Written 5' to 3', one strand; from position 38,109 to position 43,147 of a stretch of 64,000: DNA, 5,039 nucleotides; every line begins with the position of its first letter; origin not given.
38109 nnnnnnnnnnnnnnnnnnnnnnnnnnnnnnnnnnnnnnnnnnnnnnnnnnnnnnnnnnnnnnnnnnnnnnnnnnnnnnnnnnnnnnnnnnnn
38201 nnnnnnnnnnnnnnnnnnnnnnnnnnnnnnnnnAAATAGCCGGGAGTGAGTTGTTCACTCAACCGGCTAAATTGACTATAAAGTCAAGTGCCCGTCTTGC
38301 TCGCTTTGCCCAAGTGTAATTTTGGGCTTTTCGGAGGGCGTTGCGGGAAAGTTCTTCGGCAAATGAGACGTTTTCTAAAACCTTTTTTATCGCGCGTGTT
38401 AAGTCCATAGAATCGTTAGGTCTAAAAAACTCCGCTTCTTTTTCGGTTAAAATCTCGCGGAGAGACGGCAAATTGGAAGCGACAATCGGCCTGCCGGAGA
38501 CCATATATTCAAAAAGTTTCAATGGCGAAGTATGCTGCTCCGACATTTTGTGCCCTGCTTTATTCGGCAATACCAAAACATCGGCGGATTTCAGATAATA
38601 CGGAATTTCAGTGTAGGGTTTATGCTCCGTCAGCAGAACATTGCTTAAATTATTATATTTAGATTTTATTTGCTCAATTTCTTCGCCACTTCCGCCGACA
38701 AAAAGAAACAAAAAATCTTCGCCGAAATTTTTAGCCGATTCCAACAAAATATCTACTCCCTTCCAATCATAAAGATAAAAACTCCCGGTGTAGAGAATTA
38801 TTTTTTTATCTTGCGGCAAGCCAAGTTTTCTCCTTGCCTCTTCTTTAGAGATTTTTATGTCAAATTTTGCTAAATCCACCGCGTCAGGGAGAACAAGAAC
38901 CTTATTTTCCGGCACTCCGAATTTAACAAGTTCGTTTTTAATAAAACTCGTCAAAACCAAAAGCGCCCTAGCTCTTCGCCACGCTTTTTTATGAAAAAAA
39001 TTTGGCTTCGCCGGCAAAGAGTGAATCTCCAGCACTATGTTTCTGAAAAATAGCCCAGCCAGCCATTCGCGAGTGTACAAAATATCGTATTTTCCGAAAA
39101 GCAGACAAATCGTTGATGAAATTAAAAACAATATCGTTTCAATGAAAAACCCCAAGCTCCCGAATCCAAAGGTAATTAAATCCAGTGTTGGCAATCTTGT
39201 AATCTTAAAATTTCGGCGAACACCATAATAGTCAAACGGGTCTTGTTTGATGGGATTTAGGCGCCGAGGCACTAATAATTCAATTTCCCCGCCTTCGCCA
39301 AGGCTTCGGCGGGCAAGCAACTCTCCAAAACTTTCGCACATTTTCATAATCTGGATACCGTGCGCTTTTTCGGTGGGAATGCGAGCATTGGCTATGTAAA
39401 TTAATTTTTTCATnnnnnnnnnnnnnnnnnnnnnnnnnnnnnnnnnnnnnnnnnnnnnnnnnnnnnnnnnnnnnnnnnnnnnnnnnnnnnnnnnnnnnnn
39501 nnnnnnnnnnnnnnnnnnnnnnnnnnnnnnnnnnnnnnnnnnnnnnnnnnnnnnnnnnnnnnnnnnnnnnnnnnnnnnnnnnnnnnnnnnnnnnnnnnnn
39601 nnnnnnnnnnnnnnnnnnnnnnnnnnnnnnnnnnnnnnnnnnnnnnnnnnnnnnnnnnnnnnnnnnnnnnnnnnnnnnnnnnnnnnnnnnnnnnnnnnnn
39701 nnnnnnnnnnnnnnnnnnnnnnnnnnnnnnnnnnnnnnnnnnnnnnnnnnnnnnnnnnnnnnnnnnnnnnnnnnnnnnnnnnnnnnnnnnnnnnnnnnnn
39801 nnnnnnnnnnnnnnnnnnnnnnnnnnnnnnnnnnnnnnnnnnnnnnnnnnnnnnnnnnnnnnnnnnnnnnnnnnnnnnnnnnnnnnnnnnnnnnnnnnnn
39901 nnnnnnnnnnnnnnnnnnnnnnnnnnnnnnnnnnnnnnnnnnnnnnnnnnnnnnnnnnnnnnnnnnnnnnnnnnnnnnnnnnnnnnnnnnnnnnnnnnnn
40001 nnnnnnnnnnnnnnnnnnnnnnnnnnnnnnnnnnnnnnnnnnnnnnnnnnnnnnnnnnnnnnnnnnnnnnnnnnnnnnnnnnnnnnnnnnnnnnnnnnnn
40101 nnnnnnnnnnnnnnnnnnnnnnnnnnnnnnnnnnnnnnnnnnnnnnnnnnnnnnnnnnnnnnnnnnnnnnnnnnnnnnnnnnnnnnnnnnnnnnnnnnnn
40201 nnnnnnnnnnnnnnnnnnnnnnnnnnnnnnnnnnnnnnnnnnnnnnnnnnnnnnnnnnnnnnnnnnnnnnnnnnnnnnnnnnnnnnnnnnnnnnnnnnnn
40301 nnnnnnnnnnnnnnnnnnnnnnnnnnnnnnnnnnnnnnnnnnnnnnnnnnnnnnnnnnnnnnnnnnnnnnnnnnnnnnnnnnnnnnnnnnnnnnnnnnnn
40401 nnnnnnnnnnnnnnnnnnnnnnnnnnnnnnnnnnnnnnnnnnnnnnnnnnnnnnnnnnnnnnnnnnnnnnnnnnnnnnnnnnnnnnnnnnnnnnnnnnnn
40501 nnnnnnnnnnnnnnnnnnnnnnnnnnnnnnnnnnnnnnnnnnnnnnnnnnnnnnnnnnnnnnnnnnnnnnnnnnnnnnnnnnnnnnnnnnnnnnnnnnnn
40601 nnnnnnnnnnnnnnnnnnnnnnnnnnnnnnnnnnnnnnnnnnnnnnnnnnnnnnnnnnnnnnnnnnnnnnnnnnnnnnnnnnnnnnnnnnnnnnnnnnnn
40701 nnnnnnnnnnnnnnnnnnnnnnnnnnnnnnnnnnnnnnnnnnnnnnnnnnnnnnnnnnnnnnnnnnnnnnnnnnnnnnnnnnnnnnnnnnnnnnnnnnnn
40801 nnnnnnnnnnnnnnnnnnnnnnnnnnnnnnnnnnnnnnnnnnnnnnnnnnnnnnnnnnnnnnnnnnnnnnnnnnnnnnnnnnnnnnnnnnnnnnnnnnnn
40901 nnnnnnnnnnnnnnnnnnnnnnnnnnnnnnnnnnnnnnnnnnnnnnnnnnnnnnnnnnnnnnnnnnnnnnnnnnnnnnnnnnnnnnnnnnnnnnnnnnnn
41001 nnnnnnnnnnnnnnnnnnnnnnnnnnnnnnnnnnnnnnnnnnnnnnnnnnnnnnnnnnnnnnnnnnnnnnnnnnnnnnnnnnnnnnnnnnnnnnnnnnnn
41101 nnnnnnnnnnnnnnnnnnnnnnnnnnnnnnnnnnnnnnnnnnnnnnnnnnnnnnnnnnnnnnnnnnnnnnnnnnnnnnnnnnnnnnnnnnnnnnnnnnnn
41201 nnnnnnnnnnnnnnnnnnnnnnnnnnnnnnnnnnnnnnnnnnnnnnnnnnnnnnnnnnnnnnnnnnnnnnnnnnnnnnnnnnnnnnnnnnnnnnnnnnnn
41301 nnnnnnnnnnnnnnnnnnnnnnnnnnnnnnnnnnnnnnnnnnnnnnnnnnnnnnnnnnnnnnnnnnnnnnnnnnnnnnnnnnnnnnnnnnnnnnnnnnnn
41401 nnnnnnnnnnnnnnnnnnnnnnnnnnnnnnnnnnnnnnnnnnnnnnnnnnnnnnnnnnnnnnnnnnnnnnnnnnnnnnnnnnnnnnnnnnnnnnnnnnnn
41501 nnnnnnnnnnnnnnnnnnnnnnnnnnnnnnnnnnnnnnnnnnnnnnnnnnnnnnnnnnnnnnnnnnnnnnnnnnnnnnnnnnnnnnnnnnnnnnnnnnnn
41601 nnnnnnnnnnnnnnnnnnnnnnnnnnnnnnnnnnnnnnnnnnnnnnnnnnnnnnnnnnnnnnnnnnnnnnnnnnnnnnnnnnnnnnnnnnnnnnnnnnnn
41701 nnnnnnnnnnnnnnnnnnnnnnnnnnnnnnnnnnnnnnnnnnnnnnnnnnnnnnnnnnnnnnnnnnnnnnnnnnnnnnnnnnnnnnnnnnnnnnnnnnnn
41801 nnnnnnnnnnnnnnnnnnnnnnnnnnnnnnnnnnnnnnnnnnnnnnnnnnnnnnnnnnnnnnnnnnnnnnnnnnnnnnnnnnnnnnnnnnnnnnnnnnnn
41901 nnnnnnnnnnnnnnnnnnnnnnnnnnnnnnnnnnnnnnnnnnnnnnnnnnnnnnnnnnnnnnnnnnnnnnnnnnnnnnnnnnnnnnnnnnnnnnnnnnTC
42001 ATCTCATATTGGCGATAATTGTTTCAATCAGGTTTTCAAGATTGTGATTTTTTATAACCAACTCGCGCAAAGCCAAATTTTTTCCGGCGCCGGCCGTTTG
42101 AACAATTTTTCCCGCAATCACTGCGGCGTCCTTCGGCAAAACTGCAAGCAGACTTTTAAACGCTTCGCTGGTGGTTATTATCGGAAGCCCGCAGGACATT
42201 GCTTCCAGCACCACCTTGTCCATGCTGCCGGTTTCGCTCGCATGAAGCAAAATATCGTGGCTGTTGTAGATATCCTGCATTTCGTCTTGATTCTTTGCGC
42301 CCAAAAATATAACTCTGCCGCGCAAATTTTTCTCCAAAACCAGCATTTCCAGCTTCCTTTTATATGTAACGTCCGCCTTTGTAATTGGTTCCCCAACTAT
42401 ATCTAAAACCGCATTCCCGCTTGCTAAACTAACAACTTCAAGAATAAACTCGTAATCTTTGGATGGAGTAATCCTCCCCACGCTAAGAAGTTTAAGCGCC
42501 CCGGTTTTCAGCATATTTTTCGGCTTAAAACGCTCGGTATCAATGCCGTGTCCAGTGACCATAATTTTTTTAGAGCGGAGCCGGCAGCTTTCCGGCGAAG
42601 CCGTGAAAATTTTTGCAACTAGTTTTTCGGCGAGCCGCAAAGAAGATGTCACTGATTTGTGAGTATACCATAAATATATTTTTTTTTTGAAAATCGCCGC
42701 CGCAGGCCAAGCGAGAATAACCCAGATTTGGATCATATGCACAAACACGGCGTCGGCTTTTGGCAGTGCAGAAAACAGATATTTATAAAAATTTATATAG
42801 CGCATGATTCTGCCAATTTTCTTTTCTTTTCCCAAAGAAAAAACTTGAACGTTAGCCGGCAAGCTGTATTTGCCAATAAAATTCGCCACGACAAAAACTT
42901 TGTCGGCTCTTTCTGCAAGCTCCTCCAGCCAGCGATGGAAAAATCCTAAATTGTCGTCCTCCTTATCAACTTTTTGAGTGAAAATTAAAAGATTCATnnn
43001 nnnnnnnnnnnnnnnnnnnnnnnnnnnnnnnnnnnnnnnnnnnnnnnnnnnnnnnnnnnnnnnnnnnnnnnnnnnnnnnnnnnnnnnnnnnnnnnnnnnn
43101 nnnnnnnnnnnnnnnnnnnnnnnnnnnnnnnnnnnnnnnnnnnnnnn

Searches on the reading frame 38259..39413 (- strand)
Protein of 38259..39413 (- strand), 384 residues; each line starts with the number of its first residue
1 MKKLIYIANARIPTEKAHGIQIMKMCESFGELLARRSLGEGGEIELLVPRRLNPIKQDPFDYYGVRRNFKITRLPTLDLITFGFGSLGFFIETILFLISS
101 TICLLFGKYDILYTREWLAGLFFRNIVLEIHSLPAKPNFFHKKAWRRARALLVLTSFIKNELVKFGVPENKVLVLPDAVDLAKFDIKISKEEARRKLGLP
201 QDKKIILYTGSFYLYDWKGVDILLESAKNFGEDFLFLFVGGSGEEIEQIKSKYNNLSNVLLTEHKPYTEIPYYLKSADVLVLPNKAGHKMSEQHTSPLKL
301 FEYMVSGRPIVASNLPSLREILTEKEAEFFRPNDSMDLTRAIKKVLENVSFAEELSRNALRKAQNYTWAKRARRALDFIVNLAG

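Call 9: search_protein_families(library=pfam, proteins=[window:38259-39413:-], max_evalue=0.01)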
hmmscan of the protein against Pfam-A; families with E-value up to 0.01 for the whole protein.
window:38259-39413:- (384 aa): 6 families
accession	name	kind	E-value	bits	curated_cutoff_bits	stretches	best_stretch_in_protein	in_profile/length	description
PF00534.26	Glycos_transf_1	-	8.3e-24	84.5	26.4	1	190-359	2-169/172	Glycosyl transferases group 1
PF13692.12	Glyco_trans_1_4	-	3.3e-20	73.2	27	1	204-348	2-142/142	Glycosyl transferases group 1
PF13524.12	Glyco_trans_1_2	-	3.7e-09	37.1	25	1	235-377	16-144/144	Glycosyl transferase-like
PF13439.12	Glyco_transf_4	-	1.1e-06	29.3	28.5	1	93-182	63-169/170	Glycosyltransferase Family 4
PF13579.12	Glyco_trans_4_4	-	0.0056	17.5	29.7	0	139-176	119-156/158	Glycosyl transferase 4-like domain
PF04464.20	Glyphos_transf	-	0.0084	15.5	22.1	0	158-209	156-198/367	CDP-Glycerol:Poly(glycerophosphate) glycerophosphotransferase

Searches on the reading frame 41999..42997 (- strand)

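Call 9: search_protein_families(library=pfam, proteins=[window:41999-42997:-], max_evalue=0.01)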
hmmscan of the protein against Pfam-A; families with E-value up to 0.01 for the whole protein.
window:41999-42997:- (332 aa): 4 families
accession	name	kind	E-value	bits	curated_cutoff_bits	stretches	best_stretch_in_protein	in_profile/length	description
PF00534.26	Glycos_transf_1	-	1.1e-19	71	26.4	1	154-277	2-123/172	Glycosyl transferases group 1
PF13692.12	Glyco_trans_1_4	-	1.6e-16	61.3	27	1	169-282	3-113/142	Glycosyl transferases group 1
PF20706.3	GT4-conflict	-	0.0012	18.4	26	1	147-279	176-314/385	Family 4 Glycosyltransferase in conflict systems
PF13524.12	Glyco_trans_1_2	-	0.0013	19.2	25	1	200-280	19-85/144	Glycosyl transferase-like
